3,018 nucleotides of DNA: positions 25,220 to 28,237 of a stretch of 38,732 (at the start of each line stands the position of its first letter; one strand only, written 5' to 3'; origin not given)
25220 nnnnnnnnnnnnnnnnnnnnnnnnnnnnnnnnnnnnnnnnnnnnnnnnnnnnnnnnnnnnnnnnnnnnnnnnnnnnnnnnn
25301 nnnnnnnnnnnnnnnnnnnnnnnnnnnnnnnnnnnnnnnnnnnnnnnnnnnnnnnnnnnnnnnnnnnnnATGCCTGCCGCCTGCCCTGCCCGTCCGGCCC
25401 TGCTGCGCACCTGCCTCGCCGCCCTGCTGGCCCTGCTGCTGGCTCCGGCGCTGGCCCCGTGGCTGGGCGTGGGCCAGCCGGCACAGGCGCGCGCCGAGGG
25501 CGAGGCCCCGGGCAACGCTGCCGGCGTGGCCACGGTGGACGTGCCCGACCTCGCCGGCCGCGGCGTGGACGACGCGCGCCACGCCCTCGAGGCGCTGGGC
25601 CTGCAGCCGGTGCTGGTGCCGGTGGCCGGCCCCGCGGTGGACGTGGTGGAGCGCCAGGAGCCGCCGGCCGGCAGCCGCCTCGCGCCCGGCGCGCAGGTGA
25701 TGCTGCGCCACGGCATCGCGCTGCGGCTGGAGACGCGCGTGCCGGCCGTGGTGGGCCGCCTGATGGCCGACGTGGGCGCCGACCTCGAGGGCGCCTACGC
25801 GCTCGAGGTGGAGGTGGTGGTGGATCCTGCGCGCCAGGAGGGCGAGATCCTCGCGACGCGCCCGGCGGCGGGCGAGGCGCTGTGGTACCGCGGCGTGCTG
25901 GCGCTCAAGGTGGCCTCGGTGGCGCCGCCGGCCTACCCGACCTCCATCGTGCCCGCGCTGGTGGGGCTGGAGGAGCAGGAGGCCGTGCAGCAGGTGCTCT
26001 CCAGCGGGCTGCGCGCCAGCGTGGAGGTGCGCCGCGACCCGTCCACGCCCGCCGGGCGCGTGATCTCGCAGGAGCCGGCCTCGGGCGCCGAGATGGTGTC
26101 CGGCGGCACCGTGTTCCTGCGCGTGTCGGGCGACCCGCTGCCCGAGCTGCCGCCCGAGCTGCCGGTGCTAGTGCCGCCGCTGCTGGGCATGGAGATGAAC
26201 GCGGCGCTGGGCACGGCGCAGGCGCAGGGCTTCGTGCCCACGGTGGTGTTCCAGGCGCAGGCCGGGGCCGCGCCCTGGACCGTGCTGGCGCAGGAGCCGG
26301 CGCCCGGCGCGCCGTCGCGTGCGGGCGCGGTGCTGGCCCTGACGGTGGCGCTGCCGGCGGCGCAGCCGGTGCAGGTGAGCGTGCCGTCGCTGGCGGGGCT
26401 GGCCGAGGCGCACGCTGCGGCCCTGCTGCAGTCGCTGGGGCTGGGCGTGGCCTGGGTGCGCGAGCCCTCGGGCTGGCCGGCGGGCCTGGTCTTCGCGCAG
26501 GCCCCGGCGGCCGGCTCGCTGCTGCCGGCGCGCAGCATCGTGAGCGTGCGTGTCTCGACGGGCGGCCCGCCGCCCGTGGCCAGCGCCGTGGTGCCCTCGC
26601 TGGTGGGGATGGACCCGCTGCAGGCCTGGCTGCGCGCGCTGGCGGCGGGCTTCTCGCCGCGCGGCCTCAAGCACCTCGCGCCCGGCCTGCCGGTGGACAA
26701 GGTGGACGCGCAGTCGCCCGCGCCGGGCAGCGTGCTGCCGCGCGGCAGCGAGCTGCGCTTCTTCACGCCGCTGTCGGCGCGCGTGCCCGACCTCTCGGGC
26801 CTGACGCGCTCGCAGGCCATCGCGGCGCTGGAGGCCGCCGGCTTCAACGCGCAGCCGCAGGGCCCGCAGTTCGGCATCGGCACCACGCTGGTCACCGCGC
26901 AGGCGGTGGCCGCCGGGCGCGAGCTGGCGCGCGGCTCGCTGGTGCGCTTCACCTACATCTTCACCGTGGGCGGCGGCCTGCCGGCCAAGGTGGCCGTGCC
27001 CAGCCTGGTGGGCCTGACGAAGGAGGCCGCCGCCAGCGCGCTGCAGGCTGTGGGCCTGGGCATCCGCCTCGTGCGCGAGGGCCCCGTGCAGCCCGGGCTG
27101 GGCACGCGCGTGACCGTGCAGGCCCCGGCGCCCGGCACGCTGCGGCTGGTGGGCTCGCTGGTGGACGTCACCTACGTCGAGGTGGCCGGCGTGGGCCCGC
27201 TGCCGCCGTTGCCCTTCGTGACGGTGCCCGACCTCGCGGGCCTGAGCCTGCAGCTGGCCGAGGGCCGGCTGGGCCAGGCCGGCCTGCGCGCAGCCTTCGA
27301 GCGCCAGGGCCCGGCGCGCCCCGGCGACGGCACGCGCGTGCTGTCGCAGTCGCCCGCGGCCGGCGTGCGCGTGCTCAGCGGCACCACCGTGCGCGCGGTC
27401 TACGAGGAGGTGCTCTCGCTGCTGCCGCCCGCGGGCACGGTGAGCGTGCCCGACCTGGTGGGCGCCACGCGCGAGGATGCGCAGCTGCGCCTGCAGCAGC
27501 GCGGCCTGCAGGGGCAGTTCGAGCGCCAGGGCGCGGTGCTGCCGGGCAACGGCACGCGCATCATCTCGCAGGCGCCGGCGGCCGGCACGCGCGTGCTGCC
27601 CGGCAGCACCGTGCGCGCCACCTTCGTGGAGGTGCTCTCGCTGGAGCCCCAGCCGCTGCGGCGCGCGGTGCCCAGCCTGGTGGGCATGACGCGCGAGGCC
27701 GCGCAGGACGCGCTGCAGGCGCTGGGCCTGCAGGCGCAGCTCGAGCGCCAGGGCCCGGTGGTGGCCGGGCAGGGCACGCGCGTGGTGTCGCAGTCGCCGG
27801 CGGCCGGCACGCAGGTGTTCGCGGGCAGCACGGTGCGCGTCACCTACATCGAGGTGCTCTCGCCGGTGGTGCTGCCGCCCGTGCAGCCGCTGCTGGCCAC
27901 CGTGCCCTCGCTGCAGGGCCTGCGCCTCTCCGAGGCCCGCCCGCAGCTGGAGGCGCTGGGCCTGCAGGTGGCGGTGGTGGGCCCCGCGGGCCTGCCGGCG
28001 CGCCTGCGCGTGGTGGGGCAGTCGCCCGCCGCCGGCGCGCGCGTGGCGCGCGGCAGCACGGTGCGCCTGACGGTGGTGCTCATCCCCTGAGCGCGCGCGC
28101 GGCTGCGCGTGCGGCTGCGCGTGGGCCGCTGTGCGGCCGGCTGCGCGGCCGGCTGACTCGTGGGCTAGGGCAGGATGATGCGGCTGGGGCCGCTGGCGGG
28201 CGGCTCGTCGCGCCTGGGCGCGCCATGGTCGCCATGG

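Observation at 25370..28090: Secreted protein built only of about 12 tandem PASTA-like modules, in a lipid-A-encoding (diderm) genome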

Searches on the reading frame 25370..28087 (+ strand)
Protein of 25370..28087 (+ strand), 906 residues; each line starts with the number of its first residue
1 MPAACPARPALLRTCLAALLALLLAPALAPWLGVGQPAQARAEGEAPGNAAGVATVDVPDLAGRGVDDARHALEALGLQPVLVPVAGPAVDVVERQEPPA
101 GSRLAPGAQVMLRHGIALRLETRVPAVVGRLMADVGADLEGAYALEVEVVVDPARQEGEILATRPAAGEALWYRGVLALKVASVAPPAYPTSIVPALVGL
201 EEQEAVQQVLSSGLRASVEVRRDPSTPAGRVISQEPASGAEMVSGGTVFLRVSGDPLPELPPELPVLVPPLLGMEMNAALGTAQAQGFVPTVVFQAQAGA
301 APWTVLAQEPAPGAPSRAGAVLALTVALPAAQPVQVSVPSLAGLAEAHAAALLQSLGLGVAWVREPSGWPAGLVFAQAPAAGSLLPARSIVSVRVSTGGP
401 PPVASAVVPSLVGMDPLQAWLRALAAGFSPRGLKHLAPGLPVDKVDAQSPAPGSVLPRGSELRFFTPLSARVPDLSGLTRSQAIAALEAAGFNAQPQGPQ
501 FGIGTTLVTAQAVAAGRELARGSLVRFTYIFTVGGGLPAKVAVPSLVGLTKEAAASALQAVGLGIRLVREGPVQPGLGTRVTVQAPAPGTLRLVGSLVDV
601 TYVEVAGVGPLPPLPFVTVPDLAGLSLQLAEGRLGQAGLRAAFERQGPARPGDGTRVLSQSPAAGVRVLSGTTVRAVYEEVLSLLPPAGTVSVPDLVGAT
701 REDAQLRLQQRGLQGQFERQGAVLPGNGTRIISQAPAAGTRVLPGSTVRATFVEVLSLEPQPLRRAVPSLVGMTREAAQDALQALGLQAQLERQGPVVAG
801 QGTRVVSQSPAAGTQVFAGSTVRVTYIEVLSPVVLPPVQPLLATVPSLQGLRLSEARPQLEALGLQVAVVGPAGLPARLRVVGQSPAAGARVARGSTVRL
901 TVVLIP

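Call 4: search_protein_families(library=pfam, proteins=[window:25370-28087:+], max_evalue=1)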
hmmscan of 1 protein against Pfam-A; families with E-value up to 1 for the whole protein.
window:25370-28087:+ (906 aa): 2 families
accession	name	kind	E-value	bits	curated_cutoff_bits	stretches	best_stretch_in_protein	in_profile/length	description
PF03793.24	PASTA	-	3.3e-109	357.3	23.2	11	844-902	2-62/64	PASTA domain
PF08024.16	Antimicrobial_4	-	0.69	10.5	25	0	766-773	11-18/24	Ant antimicrobial peptide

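Call 6: find_homologous_proteins(query=window:25370-28087:+)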
Query window:25370-28087:+ (906 aa): 21 proteins with E <= 0.001 among 8000 candidates.
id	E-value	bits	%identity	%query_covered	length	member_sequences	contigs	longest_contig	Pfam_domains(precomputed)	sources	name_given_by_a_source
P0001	0.0e+0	1655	90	100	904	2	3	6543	PF03793.25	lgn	-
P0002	0.0e+0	1475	81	100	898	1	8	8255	PF03793.25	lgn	-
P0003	0.0e+0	1230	72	98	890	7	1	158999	PF03793.25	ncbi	-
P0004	2.9e-181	623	52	70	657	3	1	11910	PF03793.25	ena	-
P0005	4.2e-181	622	49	87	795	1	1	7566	PF03793.25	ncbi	-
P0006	2.0e-178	614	52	77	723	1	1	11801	PF03793.25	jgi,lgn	-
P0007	4.3e-175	603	47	85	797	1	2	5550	PF03793.25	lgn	-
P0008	1.4e-168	581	46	87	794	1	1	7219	PF03793.25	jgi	jgi:beta-lactam-binding protein with PASTA domain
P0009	5.1e-167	576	47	85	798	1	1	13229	PF03793.25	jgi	jgi:beta-lactam-binding protein with PASTA domain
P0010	1.4e-166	574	47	84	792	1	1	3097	PF03793.25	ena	-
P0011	4.3e-140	487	46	74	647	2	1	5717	PF03793.25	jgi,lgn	jgi:serine/threonine-protein kinase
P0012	3.4e-138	481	46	69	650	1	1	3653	PF03793.25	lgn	-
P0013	8.0e-21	92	33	24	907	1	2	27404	PF25168.2,PF24105.2,PF24805.2,PF25048.2,PF23342.2,PF13499.13,PF24817.2,PF23798.2,PF13405.13,PF23393.3,PF20426.5,PF25460.2,PF13202.13,PF00400.39,PF23414.2,PF23410.5,PF23775.2,PF25174.2,PF24814.2,PF23381.2,PF25173.2,PF25171.2,PF12894.14,PF25175.2,PF24796.2,PF00036.39,PF07676.19,PF24780.2,PF23409.2,PF2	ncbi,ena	-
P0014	5.8e-13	66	33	27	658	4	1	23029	PF07714.24,PF00069.32,PF03109.23,PF03793.25,PF01636.30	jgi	jgi:serine/threonine-protein kinase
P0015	3.6e-8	50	29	57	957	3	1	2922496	PF03793.25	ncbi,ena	-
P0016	2.0e-7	48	30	27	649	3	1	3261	PF07714.24,PF00069.32,PF03793.25,PF01636.30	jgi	jgi:serine/threonine-protein kinase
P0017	5.0e-7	47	30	32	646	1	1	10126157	PF07714.24,PF00069.32,PF03109.23,PF03793.25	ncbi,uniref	ncbi:beta-lactam-binding protein with PASTA domain [Streptomyces sp. V4I8]|uniref:Stk1 family PASTA 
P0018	6.6e-7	46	31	26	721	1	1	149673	PF07714.24,PF00069.32,PF03793.25,PF14531.13,PF01636.30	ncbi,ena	-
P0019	1.1e-5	42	31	25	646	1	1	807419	PF07714.24,PF00069.32,PF03109.23,PF03793.25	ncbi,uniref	ncbi:Stk1 family PASTA domain-containing Ser/Thr kinase [Streptomyces sp. NPDC100445]|uniref:Stk1 fa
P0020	3.9e-5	40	31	32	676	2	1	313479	PF07714.24,PF00069.32,PF03109.23,PF03793.25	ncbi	-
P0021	4.2e-5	40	31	30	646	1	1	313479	PF07714.24,PF00069.32,PF03109.23,PF03793.25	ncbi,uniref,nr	ncbi:Stk1 family PASTA domain-containing Ser/Thr kinase [Streptomyces cyaneus]|uniref:Stk1 family PA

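Call 11: find_encoding_contigs(protein=P0003, flank=10000, max_places=3)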
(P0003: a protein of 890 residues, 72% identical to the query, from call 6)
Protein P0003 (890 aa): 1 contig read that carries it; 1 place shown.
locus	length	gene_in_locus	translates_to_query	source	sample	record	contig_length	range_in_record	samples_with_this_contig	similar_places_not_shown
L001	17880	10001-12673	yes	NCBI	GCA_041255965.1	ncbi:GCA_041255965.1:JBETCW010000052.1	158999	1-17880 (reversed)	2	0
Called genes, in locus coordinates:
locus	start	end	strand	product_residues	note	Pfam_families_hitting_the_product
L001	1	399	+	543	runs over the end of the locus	PF04244:DPRP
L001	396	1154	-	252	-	PF03746:LamB_YcsF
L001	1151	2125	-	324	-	PF02626:CT_A_B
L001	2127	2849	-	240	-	PF02682:CT_C_D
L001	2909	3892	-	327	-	PF01699:Na_Ca_ex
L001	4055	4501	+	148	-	PF00582:Usp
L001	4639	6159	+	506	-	PF02321:OEP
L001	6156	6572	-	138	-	PF13474:SnoaL_3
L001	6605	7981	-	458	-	PF00291:PALP, PF00571:CBS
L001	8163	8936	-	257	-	-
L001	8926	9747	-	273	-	PF04542:Sigma70_r2, PF08281:Sigma70_r4_2, PF04545:Sigma70_r4 (faint)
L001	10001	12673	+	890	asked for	PF03793:PASTA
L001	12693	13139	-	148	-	PF06133:Com_YlbF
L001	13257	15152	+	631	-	PF05787:PhoX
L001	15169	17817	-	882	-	PF02861:Clp_N, PF13191:AAA_16 (weak), PF00004:AAA, PF17871:AAA_lid_9, PF00004:AAA, PF07724:AAA_2, PF07728:AAA_5, PF10431:ClpB_D2-small, +12 more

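Call 21: find_related_loci(query=A1, collection=genome_contigs, flank=10000)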
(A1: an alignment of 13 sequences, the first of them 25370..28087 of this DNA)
Query A1 (906 aa) in genome_contigs; peptide patterns used: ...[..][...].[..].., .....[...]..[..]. (x = any residue, [..] = any of these).
38 stretches matched a pattern; 3 encode a relative of the query (tblastn E <= 1e-3); 3 distinct loci.
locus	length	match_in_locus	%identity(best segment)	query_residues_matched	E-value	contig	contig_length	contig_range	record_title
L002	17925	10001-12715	71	3-906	0e+0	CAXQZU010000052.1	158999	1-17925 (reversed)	MAG: Planctomycetota bacterium isolate CJ01B_2.29 genome assembly, contig: k141_1456357, whole genome shotgun sequence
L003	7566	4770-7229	50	46-905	0e+0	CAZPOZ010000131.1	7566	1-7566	MAG TPA_asm: uncultured Planctomycetales bacterium isolate SRP173033_co1_169 genome assembly, contig: NODE_24879_length_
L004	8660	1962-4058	50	46-903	3e-171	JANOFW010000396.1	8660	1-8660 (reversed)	MAG: Planctomycetia bacterium isolate SOY_64_metabat_345 SOY_64_k141_596747, whole genome shotgun sequence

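Call 22: find_encoding_contigs(protein=P0015, flank=8000, max_places=2)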
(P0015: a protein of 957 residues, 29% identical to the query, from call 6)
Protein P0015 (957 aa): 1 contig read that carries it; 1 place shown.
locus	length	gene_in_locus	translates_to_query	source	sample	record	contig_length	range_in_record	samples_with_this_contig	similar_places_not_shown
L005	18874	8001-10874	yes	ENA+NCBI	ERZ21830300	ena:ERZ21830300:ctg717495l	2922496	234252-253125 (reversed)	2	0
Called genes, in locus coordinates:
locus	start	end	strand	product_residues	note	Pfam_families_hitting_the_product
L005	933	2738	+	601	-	PF05496:RuvB_N (weak), PF13177:DNA_pol3_delta2, PF13401:AAA_22 (weak), PF13604:AAA_30 (weak), PF00004:AAA, PF22608:DNAX_ATPase_lid, PF12169:DNA_pol3_gamma3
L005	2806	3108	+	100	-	PF02575:YbaB_DNA_bd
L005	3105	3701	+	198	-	PF21176:RecR_HhH, PF02132:RecR_ZnF (weak), PF01751:Toprim, PF13662:Toprim_4, PF21175:RecR_C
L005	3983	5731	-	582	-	PF03706:LPG_synthase_TM, PF09837:DUF2064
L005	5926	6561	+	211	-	PF13886:TM7S3_TM198 (weak)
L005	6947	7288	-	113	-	-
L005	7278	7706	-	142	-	PF13274:SocA_Panacea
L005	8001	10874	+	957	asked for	PF03793:PASTA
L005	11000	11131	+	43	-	-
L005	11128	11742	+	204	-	-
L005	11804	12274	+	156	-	PF13577:SnoaL_4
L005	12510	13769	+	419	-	PF00144:Beta-lactamase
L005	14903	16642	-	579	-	PF13360:PQQ_2, PF01011:PQQ (faint)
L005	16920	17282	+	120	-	-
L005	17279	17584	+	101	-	-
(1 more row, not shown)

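Call 23: find_encoding_contigs(protein=P0004, flank=10000, max_places=2)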
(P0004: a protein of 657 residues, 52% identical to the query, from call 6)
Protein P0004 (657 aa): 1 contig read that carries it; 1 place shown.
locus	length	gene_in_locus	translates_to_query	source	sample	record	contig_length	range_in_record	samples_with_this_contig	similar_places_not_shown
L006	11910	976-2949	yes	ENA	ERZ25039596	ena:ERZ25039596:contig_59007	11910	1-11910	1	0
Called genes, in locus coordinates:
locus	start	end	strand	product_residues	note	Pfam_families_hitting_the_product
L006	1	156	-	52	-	?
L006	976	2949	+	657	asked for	PF03793:PASTA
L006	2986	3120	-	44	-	-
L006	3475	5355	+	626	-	PF05787:PhoX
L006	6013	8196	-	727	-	PF02861:Clp_N, PF01695:IstB_IS21 (faint), PF01637:ATPase_2 (faint), PF13191:AAA_16 (weak), PF23569:NBD_SMAX1, PF00004:AAA, PF17871:AAA_lid_9, PF07724:AAA_2, +5 more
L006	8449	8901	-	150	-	PF00011:HSP20, PF27746:Small_heat_shock_put (weak), PF17886:ArsA_HSP20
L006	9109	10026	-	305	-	PF00701:DHDPS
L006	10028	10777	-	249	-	PF03740:PdxJ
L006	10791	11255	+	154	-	PF03602:Cons_hypoth95, PF05175:MTS, PF13649:Methyltransf_25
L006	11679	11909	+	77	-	?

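Call 24: find_encoding_contigs(protein=P0006, flank=10000, max_places=2)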
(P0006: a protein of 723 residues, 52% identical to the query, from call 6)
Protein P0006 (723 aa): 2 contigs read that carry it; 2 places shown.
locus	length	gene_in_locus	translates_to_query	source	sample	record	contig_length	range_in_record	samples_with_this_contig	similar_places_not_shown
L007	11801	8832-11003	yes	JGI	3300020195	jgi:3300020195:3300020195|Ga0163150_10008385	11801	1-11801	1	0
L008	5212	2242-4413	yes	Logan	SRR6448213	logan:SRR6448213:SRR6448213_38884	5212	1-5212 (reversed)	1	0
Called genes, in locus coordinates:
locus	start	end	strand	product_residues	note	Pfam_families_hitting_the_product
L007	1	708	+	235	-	?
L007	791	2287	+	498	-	PF02321:OEP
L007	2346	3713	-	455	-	PF00291:PALP, PF00571:CBS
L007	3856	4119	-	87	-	-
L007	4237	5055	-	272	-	-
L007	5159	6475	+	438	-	PF03721:UDPG_MGDP_dh_N, PF00984:UDPG_MGDP_dh, PF03720:UDPG_MGDP_dh_C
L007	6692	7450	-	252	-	-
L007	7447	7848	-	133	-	-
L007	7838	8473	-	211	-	PF07638:Sigma70_ECF (weak), PF04542:Sigma70_r2, PF08281:Sigma70_r4_2, PF04545:Sigma70_r4 (weak)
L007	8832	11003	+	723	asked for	PF03793:PASTA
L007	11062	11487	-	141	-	PF06133:Com_YlbF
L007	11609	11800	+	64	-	?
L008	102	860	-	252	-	-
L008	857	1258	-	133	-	-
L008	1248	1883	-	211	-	PF07638:Sigma70_ECF (weak), PF04542:Sigma70_r2, PF08281:Sigma70_r4_2, PF04545:Sigma70_r4 (weak)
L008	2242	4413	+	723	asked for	PF03793:PASTA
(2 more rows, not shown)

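Call 25: find_encoding_contigs(protein=P0009, flank=10000, max_places=2)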
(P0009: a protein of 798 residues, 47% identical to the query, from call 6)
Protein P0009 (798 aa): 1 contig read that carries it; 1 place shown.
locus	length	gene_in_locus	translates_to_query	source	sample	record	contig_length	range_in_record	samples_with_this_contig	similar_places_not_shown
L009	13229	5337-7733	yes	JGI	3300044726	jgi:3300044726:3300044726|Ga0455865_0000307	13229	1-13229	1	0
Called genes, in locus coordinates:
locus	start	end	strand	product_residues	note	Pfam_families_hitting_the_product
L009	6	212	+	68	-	PF03720:UDPG_MGDP_dh_C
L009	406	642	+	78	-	PF01610:DDE_Tnp_ISL3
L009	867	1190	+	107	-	-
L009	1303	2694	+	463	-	-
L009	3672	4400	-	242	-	-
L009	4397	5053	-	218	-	PF07638:Sigma70_ECF (weak), PF04542:Sigma70_r2, PF08281:Sigma70_r4_2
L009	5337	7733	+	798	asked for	PF03793:PASTA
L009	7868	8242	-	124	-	PF06133:Com_YlbF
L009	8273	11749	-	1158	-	PF02985:HEAT (faint), PF13646:HEAT_2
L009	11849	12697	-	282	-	PF02522:Antibiotic_NAT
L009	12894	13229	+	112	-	?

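Call 26: find_encoding_contigs(protein=P0005, flank=10000, max_places=2)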
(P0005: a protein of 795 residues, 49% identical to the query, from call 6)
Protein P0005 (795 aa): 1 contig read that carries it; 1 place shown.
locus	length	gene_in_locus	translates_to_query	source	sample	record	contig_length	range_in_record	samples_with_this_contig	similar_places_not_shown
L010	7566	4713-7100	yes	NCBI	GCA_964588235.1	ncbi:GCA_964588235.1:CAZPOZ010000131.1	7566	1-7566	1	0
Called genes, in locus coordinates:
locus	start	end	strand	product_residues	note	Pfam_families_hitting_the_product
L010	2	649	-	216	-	?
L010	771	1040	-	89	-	-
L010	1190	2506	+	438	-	PF03721:UDPG_MGDP_dh_N, PF03807:F420_oxidored (faint), PF00984:UDPG_MGDP_dh, PF03720:UDPG_MGDP_dh_C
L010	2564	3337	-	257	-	-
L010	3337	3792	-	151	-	-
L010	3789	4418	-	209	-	PF07638:Sigma70_ECF (weak), PF04542:Sigma70_r2, PF08281:Sigma70_r4_2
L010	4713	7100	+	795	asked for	PF03793:PASTA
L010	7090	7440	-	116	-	PF06133:Com_YlbF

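Call 37: predict_structure(alignment_id=A1)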
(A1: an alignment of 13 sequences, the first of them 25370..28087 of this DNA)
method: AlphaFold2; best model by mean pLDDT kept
length: 906 residues; sequences in the alignment: 13
mean_pLDDT: 76.8   pTM: 0.23
mean pLDDT of the five models: 76.8, 74.7, 74.3, 74.2, 73.5
residues with pLDDT >= 90: 144; 70-90: 555; 50-70: 98; < 50: 109
segments of 3 or more residues with pLDDT < 50: 1-17, 19-52, 118-120, 257-263, 331-333, 534-537, 607-614, 682-688, 756-763, 830-839
pLDDT, mean of each block of 10 residues (from residue 1): 34 42 42 35 30 73 91 91 75 88 86 69 81 85 83 86 87 80 66 83 88 84 80 87 79 62 67 89 86 79 88 82 83 67 89 86 83 87 82 82 73 89 90 70 82 87 82 81 85 82 71 78 81 52 83 82 80 65 81 75 61 64 87 86 78 76 83 84 44 84 88 82 57 85 83 53 68 84 85 64 77 80 76 37 86 93 91 87 90 88 88
secondary structure, 60 per line:
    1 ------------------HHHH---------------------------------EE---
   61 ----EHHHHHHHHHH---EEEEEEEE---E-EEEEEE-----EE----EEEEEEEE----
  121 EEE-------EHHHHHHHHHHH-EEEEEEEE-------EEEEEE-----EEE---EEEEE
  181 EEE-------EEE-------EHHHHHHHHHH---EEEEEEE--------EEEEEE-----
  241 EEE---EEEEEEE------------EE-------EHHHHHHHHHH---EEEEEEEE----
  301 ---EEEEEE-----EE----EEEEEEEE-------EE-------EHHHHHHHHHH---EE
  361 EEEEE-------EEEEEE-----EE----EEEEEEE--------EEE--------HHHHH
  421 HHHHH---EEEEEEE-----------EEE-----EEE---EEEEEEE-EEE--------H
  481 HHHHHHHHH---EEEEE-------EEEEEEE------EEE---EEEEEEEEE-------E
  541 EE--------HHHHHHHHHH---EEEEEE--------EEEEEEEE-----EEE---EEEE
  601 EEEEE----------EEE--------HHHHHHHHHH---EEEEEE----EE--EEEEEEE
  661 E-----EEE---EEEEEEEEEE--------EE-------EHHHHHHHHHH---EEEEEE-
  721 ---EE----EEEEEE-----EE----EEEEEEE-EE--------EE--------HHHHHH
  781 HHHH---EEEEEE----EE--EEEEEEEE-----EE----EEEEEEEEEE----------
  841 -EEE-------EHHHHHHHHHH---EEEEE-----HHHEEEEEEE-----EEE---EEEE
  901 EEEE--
elements in order (helices of 4 or more, strands of 3 or more residues): H19-22 H66-75 E79-86 E92-97 E109-116 E121-123 H132-142 E144-151 E159-164 E170-172 E176-183 E191-193 H202-211 E215-221 E230-235 E241-243 E247-253 H276-285 E289-296 E304-309 E321-328 H346-355 E359-365 E373-378 E390-396 E405-407 H416-425 E429-435 E447-449 E455-457 E461-467 E469-471 H480-489 E493-497 E505-511 E518-520 E524-532 E540-542 H551-560 E564-569 E578-585 E591-593 E597-605 E616-618 H627-636 E640-645 E654-661 E667-669 E673-682 H701-710 E714-719 E730-735 E747-753 H775-784 E788-793 E802-809 E821-830 E842-844 H853-862 E866-870 E879-885 E891-893 E897-904

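Call 39: search_solved_structures(query=window:25370-28087:+, max_evalue=0.001)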
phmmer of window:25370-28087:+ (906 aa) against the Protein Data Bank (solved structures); distinct sequences matched with E-value up to 0.001: 6.
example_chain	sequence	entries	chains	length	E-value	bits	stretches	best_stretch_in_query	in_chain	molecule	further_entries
2kui_A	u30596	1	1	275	3.7e-10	42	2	408-599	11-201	Serine/threonine-protein kinase pknB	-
5e12_A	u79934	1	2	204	6.6e-07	31.2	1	692-818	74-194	Serine/threonine-protein kinase PknB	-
2kuf_A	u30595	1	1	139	2.8e-05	25.8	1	689-818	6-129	Serine/threonine-protein kinase pknB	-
5e0z_A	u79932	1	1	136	4.2e-05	25.2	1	690-818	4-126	Serine/threonine-protein kinase PknB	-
2kud_A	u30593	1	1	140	0.00069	21.2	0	408-497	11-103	Serine/threonine-protein kinase pknB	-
5e10_A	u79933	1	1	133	0.00097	20.7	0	408-497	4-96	Serine/threonine-protein kinase PknB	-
